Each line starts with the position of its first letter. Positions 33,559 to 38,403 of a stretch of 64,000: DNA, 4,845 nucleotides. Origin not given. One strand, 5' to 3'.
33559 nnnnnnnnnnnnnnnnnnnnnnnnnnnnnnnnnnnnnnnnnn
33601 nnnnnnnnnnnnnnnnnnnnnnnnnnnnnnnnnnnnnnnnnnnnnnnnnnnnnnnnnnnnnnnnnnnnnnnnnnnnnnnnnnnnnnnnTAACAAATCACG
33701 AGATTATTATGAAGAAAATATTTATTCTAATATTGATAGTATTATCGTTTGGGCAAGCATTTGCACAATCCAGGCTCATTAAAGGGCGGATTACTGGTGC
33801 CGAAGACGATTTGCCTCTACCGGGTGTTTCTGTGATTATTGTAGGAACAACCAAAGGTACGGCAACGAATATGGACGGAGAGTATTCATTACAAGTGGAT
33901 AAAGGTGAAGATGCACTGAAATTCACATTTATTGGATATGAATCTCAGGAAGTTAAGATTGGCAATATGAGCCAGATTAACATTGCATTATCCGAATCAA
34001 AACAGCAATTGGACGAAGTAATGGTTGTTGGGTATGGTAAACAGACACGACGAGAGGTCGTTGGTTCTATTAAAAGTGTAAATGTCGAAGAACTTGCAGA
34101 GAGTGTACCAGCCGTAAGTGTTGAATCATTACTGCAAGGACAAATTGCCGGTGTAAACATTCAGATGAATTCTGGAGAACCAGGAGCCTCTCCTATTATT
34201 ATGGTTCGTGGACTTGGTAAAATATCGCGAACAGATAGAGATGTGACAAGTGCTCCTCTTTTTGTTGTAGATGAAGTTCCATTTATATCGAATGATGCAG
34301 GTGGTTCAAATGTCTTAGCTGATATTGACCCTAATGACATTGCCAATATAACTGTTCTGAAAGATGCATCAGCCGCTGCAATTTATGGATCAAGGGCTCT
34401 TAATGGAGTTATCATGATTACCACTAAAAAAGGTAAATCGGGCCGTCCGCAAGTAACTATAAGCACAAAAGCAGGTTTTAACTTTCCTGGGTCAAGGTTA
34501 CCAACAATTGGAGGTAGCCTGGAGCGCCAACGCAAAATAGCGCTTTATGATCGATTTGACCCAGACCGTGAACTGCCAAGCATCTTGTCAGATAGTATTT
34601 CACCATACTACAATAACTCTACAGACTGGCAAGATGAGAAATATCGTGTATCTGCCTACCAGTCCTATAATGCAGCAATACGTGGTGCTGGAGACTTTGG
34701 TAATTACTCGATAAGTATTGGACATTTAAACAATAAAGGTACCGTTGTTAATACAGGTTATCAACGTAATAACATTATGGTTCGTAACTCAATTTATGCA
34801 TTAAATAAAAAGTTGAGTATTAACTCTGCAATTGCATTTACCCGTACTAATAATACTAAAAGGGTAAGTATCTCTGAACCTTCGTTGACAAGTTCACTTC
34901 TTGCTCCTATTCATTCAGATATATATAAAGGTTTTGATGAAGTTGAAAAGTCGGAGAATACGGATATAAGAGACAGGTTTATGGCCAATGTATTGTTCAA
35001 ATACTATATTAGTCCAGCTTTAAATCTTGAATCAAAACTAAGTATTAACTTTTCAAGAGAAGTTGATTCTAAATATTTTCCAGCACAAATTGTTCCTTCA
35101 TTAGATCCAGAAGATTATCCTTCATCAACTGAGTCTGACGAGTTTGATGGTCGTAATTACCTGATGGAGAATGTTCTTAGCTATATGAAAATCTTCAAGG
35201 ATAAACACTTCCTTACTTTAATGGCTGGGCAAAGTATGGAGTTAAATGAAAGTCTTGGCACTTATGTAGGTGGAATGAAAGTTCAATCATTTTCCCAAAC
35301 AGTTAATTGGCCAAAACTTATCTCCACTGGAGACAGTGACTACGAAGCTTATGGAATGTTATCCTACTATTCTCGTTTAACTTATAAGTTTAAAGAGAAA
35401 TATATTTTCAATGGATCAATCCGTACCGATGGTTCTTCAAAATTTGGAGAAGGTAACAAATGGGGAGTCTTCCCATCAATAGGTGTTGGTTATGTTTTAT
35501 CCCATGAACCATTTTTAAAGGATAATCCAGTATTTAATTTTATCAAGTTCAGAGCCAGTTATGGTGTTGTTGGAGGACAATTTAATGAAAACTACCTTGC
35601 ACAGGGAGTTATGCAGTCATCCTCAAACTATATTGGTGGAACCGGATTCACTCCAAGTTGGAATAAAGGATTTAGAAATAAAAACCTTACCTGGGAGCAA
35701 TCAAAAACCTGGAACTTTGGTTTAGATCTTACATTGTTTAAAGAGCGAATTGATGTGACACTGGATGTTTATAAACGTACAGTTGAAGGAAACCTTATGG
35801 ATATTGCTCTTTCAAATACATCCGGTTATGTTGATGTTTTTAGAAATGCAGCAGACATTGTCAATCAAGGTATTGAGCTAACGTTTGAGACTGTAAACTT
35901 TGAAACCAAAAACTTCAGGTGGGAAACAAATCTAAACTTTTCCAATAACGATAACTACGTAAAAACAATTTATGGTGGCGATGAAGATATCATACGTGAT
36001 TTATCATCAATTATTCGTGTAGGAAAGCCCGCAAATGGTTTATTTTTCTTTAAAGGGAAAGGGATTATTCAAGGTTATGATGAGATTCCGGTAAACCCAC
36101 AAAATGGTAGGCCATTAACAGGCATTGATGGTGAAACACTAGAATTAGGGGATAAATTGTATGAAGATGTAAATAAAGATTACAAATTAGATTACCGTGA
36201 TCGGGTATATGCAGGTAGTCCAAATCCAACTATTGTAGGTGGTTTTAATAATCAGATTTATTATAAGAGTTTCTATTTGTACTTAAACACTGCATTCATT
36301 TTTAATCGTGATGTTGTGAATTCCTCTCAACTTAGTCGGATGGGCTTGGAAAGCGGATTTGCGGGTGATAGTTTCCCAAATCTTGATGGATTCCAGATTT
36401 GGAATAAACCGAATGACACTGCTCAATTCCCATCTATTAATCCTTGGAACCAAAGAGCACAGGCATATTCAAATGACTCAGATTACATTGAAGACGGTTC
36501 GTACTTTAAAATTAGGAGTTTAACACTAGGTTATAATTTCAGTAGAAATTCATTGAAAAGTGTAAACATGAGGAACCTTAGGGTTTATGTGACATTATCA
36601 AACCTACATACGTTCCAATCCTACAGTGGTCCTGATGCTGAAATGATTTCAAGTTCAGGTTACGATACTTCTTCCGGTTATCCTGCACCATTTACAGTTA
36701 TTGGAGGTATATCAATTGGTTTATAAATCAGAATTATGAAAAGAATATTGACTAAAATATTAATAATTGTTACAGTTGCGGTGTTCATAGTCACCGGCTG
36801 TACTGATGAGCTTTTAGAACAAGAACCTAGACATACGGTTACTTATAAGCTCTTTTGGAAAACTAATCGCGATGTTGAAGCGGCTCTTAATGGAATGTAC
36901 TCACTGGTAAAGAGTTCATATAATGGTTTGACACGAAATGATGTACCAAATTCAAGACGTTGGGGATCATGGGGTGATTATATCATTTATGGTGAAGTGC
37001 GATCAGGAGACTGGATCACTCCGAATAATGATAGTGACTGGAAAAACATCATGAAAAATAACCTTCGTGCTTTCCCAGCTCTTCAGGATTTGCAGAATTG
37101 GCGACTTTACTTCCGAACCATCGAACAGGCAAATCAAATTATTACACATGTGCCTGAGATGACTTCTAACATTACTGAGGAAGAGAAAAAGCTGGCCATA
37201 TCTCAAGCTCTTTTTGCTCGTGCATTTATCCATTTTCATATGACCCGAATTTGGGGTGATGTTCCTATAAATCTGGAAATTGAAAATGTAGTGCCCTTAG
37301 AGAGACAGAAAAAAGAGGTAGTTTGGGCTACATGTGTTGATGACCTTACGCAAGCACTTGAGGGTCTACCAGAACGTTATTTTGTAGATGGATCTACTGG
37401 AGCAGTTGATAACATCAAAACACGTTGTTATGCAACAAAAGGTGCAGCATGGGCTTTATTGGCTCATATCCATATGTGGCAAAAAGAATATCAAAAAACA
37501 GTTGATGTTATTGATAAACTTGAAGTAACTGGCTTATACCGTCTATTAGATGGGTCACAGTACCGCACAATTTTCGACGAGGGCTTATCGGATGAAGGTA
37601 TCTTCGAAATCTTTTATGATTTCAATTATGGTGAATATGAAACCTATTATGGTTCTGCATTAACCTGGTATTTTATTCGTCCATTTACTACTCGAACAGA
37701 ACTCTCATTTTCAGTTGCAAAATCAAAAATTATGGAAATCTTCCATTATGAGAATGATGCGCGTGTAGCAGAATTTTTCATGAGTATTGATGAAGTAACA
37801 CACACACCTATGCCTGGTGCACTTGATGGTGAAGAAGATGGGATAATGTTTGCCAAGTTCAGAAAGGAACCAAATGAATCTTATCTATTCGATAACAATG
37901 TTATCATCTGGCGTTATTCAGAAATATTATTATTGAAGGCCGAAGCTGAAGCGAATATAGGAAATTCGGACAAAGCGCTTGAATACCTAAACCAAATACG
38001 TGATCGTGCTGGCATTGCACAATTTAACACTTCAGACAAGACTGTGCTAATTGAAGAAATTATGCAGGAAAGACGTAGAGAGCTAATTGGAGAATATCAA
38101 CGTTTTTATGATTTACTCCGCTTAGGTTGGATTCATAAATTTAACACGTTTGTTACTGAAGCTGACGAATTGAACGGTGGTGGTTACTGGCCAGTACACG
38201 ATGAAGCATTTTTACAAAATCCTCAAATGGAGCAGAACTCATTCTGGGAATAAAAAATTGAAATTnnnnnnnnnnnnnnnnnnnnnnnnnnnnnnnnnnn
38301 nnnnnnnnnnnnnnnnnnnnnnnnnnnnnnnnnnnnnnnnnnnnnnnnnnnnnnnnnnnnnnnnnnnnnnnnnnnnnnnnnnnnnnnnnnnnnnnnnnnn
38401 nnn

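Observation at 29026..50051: CAZyme-free [SusC-SusD-fasciclin]x2 locus with phosphatase/LamG proteins and its own sensor: candidate undescribed phosphoester-scavenging system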

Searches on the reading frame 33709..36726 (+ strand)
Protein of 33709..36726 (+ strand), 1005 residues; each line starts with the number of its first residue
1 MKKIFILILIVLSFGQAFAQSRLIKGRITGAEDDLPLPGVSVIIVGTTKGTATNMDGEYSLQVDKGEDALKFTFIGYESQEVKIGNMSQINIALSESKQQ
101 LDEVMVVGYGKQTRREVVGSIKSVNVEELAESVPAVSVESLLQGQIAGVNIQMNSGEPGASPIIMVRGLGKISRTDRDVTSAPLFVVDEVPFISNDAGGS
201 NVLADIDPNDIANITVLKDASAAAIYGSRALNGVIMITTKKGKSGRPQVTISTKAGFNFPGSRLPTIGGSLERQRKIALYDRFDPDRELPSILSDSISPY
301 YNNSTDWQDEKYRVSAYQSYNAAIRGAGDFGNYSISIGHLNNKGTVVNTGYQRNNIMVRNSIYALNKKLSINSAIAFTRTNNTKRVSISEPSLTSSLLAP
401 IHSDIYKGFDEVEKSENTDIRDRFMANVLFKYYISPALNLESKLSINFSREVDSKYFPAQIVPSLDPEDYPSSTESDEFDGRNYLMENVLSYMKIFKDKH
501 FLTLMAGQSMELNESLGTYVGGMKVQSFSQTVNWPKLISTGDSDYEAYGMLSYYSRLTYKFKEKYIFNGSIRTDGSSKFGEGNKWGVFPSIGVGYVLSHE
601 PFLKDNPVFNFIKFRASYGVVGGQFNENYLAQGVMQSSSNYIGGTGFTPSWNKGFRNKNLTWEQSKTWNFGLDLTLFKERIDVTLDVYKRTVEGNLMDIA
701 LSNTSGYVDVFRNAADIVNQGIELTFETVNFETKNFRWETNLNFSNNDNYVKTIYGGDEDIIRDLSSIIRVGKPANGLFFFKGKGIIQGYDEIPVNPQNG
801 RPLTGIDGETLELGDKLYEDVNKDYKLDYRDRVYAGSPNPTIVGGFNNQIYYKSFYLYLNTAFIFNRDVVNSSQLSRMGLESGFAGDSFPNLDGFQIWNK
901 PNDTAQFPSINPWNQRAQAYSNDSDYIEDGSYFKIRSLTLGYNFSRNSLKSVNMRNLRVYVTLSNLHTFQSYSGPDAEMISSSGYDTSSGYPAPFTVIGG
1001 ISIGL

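Call 3: search_protein_families(library=pfam, proteins=[window:33709-36726:+], max_evalue=0.01)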
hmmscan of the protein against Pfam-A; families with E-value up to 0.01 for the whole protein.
window:33709-36726:+ (1005 aa): 3 families
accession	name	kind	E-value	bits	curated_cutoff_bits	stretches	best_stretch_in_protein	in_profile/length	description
PF13715.12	CarbopepD_reg_2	-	3.3e-20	72.3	32.2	1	24-106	1-88/88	CarboxypepD_reg-like domain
PF07715.20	Plug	-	4.7e-17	62.9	23.9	1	114-234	2-107/107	TonB-dependent Receptor Plug Domain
PF13620.12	CarboxypepD_reg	-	5.3e-10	40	32.3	1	24-94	2-81/82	Carboxypeptidase regulatory-like domain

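Call 8: search_protein_families(library=ncbifam, proteins=[window:33709-36726:+], max_evalue=0.01)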
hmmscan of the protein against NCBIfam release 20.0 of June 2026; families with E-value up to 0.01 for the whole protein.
window:33709-36726:+ (1005 aa): 4 families
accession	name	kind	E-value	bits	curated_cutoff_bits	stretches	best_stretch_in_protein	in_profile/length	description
TIGR04056.1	OMP_RagA_SusC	subfamily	1.8e-215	718.4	368.25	1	24-1004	3-980/981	SusC/RagA family TonB-linked outer membrane protein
TIGR04057.1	SusC_RagA_signa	signature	2.1e-16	59.4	46.2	1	210-240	1-31/31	SusC/RagA subfamily TonB-dependent outer membrane receptor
TIGR01779.1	TonB-B12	equivalog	7.9e-08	31.3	599.7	1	94-256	21-169/614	TonB-dependent vitamin B12 receptor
NF052649.1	TonRcptRhtA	equivalog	2e-06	26.3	1100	1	182-257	110-182/744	TonB-dependent siderophore receptor RhtA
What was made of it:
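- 33709..36726 (+): SusC2: canonical SusC/RagA transporter. Calls 3, 8 (TIGR04056 at 718 bits; CarbopepD_reg_2 + Plug).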

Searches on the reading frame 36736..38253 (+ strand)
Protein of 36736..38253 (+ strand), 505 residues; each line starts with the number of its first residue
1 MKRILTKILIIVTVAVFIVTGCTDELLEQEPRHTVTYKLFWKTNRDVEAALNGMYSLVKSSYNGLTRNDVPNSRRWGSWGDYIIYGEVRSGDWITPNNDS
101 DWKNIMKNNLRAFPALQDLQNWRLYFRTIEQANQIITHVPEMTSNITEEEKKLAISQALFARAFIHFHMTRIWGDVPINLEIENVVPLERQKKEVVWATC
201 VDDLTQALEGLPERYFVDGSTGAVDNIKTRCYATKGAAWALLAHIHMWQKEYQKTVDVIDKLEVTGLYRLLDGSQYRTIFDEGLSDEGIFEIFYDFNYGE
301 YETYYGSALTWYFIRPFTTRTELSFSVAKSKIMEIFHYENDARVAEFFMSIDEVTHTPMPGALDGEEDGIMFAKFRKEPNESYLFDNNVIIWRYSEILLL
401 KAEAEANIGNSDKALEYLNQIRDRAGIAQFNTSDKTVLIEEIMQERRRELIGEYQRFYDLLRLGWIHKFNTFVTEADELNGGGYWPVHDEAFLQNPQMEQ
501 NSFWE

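Call 3: search_protein_families(library=pfam, proteins=[window:36736-38253:+], max_evalue=0.01)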
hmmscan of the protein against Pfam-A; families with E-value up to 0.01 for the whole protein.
window:36736-38253:+ (505 aa): 3 families
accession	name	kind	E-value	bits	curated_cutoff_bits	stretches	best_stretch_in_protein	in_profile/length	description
PF07980.17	SusD_RagB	-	2.4e-26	93.5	23.1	1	368-504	131-297/297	SusD family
PF14322.12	SusD-like_3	-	8.6e-14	52.7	27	1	107-245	59-189/191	Starch-binding associating with outer membrane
PF13428.12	TPR_14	-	0.0035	18.3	23.5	0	396-424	2-30/44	Tetratricopeptide repeat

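Call 8: search_protein_families(library=ncbifam, proteins=[window:36736-38253:+], max_evalue=0.01)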
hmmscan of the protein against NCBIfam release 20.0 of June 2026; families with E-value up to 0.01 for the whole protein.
window:36736-38253:+ (505 aa): 2 families
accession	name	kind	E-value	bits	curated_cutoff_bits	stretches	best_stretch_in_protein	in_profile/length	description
NF033072.0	NanU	exception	2.8e-23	82.8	425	2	1-201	1-183/521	SusD family outer membrane lipoprotein NanU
NF033071.0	SusD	exception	1.5e-14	53.1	725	2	347-465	391-512/558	starch-binding outer membrane lipoprotein SusD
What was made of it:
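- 36736..38253 (+): SusD2 lipoprotein. Calls 3, 8.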
